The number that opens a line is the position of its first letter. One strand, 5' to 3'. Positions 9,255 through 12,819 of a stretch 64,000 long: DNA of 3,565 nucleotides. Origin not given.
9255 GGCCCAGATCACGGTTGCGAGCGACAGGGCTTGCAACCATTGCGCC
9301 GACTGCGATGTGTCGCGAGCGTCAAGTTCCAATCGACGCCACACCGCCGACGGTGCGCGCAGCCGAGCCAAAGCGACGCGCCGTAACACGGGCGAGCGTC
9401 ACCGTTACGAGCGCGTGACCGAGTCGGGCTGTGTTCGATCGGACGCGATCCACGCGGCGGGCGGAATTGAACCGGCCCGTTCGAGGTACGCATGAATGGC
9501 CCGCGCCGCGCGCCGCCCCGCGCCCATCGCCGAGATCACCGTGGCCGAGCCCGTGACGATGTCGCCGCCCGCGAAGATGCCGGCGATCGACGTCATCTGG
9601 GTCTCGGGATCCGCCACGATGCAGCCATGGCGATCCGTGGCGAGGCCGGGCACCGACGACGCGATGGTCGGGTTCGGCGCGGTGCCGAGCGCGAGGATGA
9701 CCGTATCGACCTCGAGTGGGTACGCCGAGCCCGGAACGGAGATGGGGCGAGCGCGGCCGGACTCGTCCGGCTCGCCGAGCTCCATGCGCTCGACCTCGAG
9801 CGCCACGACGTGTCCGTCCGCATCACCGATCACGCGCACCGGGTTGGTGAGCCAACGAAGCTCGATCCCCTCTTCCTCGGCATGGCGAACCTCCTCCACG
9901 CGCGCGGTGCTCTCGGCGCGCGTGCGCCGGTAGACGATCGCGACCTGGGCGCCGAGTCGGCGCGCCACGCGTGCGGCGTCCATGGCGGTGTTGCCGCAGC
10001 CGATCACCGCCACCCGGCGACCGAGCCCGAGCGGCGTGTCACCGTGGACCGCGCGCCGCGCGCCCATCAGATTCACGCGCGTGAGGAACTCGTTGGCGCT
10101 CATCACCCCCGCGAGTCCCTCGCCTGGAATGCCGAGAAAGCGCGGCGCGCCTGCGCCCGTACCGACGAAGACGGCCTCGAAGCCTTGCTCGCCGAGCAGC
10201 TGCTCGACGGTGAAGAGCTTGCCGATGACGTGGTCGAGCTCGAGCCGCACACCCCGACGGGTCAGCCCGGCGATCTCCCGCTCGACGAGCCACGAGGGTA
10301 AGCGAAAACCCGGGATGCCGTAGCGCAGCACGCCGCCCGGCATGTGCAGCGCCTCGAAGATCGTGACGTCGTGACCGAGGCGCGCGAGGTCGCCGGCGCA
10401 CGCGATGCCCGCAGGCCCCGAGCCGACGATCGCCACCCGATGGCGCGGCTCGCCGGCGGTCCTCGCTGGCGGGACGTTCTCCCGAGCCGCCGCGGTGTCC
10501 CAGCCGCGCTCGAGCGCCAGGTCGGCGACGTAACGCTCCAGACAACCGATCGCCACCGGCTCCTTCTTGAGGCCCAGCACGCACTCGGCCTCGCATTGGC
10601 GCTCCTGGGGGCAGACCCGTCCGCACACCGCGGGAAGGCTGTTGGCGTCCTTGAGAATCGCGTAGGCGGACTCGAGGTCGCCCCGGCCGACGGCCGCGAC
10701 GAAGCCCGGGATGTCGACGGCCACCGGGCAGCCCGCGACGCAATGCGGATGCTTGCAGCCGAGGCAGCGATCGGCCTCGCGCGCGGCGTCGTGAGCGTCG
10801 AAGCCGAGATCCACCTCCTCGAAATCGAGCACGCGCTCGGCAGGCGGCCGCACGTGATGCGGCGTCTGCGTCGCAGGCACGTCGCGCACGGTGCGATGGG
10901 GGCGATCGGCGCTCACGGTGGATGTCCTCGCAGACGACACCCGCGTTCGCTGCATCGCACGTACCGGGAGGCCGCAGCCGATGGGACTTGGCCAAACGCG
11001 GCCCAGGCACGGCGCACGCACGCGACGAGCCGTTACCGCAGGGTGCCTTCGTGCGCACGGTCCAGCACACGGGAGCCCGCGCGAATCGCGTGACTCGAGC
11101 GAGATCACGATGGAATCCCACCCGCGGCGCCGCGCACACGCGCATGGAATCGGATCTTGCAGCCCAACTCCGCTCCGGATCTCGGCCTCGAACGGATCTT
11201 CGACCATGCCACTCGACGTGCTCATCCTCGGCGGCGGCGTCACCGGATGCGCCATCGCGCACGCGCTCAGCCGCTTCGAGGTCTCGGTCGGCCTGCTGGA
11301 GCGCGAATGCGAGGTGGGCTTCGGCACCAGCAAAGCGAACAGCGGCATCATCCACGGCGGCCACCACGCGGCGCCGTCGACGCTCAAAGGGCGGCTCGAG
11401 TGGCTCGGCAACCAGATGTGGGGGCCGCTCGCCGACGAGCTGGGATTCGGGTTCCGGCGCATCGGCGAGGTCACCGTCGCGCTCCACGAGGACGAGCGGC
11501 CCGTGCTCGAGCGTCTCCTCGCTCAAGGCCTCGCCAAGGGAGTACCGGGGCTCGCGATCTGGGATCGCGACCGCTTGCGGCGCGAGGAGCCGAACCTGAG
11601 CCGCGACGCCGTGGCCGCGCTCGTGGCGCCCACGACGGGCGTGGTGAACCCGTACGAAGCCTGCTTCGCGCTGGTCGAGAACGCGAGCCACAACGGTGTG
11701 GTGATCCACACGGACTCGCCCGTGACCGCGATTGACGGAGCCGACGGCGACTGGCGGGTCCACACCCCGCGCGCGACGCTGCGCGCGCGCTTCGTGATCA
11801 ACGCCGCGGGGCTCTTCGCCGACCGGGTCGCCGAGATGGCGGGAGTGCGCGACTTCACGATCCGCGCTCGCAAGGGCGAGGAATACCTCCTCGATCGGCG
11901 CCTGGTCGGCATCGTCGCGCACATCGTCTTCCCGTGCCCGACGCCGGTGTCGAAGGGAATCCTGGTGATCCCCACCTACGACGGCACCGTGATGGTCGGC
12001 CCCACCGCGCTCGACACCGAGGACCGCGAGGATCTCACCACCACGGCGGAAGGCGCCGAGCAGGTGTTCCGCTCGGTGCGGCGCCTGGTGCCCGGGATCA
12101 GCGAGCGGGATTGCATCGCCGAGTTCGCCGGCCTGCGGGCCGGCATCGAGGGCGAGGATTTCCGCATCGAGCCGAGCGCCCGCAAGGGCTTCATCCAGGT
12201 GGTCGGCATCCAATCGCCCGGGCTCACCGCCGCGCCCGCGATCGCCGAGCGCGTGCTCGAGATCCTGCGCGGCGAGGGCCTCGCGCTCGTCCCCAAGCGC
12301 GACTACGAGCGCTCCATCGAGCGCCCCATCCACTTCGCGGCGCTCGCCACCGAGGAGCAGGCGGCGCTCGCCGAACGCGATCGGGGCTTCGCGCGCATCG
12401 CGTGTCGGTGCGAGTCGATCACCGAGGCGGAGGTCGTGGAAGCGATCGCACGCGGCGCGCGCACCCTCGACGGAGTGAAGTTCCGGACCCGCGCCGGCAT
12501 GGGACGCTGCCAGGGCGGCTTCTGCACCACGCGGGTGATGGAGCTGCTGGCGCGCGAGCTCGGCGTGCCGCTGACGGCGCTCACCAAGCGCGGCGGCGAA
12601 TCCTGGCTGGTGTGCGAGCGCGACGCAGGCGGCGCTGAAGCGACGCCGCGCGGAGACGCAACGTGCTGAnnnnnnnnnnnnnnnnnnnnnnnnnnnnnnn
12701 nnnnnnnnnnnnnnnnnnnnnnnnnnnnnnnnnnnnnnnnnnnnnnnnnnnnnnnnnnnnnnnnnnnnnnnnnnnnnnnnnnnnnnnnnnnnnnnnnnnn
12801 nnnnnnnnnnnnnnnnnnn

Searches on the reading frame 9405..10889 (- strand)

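Call 70: search_protein_families(library=pfam, proteins=[window:9405-10889:-], max_evalue=0.00001)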
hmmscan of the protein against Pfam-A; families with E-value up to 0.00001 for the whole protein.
window:9405-10889:- (494 aa): 7 families
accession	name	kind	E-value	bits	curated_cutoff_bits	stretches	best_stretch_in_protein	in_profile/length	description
PF14691.11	Fer4_20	-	1.6e-40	137.8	25.8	1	21-129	3-112/113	Dihydroprymidine dehydrogenase domain II, 4Fe-4S cluster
PF07992.20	Pyr_redox_2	-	1.2e-37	130.4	26.1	1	151-458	2-291/291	Pyridine nucleotide-disulphide oxidoreductase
PF00070.33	Pyr_redox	-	1.6e-17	64.2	22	1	292-367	1-80/82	Pyridine nucleotide-disulphide oxidoreductase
PF13738.12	Pyr_redox_3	-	1.9e-13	50.8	30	1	290-442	164-305/305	Pyridine nucleotide-disulphide oxidoreductase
PF13450.12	NAD_binding_8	-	1.9e-07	31.7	21.9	1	154-188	1-35/68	NAD(P)-binding Rossmann-like domain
PF01262.27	AlaDh_PNT_C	-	5.2e-07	29.7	23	0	292-327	30-65/214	Alanine dehydrogenase/PNT, C-terminal domain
PF12831.13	FAD_oxidored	-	6.8e-07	29.4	27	0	152-202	2-52/416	FAD dependent oxidoreductase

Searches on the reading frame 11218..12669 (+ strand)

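Call 70: search_protein_families(library=pfam, proteins=[window:11218-12669:+], max_evalue=0.00001)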
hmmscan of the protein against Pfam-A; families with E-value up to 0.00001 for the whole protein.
window:11218-12669:+ (483 aa): 3 families
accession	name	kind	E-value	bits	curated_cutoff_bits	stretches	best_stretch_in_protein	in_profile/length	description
PF01266.30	DAO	-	1.4e-64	219.3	27.9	1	2-346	3-350/353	FAD dependent oxidoreductase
PF04324.20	Fer2_BFD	-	1.5e-13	51.3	26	1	396-446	3-50/50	BFD-like [2Fe-2S] binding domain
PF13738.12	Pyr_redox_3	-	2.2e-06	27.6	30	0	156-201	91-136/305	Pyridine nucleotide-disulphide oxidoreductase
